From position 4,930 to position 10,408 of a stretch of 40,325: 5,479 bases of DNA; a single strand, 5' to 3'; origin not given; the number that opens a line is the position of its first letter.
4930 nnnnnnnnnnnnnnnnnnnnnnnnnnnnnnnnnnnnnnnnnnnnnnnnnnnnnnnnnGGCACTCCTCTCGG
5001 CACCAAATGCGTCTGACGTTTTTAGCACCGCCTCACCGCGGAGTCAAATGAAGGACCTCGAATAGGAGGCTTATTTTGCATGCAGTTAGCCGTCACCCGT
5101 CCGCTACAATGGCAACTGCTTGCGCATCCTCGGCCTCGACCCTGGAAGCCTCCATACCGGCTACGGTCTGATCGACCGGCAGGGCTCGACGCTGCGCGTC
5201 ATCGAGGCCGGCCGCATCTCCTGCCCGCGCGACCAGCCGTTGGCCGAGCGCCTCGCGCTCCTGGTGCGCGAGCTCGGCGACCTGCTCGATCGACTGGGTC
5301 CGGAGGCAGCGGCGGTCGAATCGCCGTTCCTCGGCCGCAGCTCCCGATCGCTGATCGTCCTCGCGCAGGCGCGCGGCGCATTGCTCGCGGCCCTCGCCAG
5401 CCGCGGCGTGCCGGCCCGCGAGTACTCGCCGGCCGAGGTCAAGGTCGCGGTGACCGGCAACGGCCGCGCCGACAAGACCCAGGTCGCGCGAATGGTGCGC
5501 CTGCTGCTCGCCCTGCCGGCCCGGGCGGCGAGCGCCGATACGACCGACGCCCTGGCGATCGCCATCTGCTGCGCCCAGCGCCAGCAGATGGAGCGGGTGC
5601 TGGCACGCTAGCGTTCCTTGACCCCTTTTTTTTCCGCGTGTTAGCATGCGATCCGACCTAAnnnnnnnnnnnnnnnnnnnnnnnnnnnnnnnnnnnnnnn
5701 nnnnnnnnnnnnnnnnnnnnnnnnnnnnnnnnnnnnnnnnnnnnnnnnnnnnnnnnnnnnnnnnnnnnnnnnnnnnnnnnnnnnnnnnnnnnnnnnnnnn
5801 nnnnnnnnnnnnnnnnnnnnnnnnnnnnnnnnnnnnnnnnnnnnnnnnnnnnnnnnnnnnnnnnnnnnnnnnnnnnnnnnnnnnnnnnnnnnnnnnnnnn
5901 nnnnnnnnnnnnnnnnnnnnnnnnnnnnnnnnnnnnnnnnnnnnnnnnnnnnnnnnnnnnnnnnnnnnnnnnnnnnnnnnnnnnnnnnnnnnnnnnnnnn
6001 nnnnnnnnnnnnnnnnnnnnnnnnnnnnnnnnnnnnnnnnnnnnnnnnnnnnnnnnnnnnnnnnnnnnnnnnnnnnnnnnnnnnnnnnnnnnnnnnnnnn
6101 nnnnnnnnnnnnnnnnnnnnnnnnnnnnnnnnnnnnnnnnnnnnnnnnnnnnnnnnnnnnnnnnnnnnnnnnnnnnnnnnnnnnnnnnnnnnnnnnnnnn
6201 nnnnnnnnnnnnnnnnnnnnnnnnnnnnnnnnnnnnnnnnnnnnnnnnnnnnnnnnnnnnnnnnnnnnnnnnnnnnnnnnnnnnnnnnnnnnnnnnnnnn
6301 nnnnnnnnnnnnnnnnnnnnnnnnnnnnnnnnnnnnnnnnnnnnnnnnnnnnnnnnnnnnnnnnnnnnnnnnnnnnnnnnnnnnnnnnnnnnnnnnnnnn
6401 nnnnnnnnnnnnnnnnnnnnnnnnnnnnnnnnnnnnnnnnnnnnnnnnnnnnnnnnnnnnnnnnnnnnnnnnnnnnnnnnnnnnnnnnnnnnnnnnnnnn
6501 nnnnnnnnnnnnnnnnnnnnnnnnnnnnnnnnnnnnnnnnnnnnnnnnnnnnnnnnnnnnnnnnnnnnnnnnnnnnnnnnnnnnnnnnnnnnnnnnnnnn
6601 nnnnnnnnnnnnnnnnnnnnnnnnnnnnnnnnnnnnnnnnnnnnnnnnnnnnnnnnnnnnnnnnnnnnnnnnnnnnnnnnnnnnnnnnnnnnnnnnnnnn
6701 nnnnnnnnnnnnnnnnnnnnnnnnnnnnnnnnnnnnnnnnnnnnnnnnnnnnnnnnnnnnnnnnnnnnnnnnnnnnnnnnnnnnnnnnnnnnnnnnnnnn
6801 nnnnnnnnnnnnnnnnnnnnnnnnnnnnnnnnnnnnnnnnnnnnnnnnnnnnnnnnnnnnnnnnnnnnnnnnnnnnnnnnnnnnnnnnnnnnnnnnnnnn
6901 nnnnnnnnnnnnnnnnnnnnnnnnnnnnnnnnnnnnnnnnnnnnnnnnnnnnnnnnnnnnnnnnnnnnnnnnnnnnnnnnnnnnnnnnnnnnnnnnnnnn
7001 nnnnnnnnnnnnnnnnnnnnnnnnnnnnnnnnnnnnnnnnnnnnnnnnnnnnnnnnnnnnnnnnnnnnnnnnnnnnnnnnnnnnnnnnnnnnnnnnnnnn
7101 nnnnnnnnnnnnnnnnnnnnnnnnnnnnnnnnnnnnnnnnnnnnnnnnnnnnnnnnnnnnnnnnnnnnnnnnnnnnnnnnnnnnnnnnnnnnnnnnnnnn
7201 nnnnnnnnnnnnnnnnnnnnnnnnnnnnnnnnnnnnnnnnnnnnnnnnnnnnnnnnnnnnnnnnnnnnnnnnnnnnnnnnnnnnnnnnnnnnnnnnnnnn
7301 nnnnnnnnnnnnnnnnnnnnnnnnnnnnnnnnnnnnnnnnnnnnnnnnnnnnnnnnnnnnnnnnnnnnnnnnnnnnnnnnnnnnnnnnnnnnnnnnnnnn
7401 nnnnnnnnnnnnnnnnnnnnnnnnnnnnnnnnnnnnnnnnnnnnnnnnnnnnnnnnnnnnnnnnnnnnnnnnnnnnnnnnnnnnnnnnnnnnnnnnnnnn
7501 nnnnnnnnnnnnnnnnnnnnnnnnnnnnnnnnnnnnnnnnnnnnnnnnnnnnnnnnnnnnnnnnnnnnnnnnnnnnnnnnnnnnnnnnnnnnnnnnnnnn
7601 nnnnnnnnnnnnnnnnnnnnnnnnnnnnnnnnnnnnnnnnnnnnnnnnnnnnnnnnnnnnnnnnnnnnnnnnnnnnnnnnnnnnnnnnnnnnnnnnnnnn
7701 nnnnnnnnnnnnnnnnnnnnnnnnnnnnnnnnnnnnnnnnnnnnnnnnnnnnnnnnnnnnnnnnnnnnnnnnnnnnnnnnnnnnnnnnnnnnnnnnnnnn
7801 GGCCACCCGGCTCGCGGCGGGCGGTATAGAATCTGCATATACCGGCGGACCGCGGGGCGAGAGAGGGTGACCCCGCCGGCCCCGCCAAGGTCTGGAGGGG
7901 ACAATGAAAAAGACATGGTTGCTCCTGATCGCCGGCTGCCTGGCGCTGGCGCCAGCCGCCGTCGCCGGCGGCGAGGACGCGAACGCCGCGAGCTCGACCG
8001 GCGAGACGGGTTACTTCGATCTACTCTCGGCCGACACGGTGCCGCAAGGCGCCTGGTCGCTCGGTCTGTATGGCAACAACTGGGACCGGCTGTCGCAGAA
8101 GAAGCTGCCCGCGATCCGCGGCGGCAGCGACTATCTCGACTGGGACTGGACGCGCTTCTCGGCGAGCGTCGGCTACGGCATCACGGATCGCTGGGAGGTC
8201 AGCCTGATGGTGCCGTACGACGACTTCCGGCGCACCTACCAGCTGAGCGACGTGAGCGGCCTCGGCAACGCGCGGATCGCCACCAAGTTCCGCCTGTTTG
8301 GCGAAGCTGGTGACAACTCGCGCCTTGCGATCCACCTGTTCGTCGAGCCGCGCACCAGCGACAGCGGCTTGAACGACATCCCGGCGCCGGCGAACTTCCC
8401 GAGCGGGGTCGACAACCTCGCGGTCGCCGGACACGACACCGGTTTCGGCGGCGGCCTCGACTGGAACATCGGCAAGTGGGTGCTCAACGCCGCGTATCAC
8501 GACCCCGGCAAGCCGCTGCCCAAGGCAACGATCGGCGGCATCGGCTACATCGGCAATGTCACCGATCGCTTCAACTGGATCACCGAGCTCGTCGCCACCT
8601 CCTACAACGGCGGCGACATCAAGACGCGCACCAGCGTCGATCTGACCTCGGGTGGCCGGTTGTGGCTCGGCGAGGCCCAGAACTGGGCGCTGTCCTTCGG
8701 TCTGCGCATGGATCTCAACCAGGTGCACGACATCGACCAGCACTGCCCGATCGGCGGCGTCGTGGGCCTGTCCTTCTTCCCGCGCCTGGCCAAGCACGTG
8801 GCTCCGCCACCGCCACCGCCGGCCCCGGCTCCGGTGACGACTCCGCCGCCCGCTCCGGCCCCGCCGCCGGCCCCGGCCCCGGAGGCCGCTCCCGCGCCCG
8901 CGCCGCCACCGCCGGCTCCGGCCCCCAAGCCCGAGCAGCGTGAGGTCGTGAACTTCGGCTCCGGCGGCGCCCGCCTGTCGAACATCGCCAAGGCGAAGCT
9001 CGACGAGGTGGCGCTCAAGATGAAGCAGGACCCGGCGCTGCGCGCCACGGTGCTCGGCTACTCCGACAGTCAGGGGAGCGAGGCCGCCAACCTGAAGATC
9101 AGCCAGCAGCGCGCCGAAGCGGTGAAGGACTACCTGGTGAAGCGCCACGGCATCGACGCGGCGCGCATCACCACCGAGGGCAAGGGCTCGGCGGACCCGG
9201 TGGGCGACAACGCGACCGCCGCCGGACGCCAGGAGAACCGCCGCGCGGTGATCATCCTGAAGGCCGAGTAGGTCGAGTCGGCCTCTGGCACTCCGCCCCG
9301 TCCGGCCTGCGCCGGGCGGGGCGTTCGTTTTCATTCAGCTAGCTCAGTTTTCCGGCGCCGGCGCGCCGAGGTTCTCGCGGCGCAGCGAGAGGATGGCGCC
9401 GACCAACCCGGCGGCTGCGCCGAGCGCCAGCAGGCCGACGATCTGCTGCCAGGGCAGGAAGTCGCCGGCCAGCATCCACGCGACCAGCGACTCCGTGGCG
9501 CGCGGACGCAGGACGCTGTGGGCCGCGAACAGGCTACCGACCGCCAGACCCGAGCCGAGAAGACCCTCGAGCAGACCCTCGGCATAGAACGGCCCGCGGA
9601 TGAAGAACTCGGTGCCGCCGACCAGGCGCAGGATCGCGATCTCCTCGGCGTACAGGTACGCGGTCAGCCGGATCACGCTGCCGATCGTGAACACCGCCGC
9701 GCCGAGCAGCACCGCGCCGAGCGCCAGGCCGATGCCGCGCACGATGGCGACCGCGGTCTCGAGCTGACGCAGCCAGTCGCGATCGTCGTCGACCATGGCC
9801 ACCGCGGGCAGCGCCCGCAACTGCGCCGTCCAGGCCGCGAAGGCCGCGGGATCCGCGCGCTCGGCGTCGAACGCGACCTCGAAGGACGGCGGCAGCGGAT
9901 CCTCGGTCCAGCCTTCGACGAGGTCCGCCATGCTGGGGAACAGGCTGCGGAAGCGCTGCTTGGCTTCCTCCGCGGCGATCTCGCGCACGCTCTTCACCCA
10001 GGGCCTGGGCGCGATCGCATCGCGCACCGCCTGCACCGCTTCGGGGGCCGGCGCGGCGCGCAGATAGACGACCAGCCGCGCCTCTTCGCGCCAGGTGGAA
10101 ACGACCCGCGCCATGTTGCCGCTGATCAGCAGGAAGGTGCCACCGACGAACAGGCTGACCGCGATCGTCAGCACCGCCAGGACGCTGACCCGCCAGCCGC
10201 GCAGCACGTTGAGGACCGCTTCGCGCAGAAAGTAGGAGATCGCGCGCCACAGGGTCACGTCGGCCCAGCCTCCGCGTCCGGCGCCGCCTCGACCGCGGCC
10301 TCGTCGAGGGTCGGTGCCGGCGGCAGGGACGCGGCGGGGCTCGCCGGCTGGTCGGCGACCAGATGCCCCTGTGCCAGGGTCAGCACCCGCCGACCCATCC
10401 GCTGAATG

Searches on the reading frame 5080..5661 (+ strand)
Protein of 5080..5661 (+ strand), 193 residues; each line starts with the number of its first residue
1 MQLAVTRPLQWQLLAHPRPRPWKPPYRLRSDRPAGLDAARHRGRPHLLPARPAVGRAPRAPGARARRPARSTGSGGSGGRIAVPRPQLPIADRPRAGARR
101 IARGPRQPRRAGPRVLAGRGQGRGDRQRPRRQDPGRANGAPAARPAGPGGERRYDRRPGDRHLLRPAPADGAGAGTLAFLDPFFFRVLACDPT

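Call 9: search_protein_families(library=pfam, proteins=[window:5120-5611:+], max_evalue=0.001)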
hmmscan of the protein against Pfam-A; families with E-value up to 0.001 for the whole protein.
window:5120-5611:+ (163 aa): 1 family
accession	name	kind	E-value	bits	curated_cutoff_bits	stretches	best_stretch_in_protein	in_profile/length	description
PF02075.23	RuvC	-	3.1e-42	144.4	22.2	1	3-150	1-147/148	Crossover junction endodeoxyribonuclease RuvC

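Call 44: search_protein_families(library=pfam, proteins=[window:5080-5661:+], max_evalue=0.01)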
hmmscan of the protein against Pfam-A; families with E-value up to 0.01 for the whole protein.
window:5080-5661:+ (193 aa): 0 families

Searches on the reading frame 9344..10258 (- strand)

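Call 9: search_protein_families(library=pfam, proteins=[window:9344-10258:-], max_evalue=0.001)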
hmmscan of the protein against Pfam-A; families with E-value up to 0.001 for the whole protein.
window:9344-10258:- (304 aa): 3 families
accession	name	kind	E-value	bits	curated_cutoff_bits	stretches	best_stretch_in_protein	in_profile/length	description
PF18075.7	FtsX_ECD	-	3.7e-10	40.7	23.5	1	63-156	4-96/96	FtsX extracellular domain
PF02687.27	FtsX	-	5.3e-05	23.7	25.5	1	180-293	3-113/120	FtsX-like permease C-terminal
PF15915.11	BAT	-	0.00079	19.7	25.8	0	56-104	35-81/156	GAF and HTH_10 associated domain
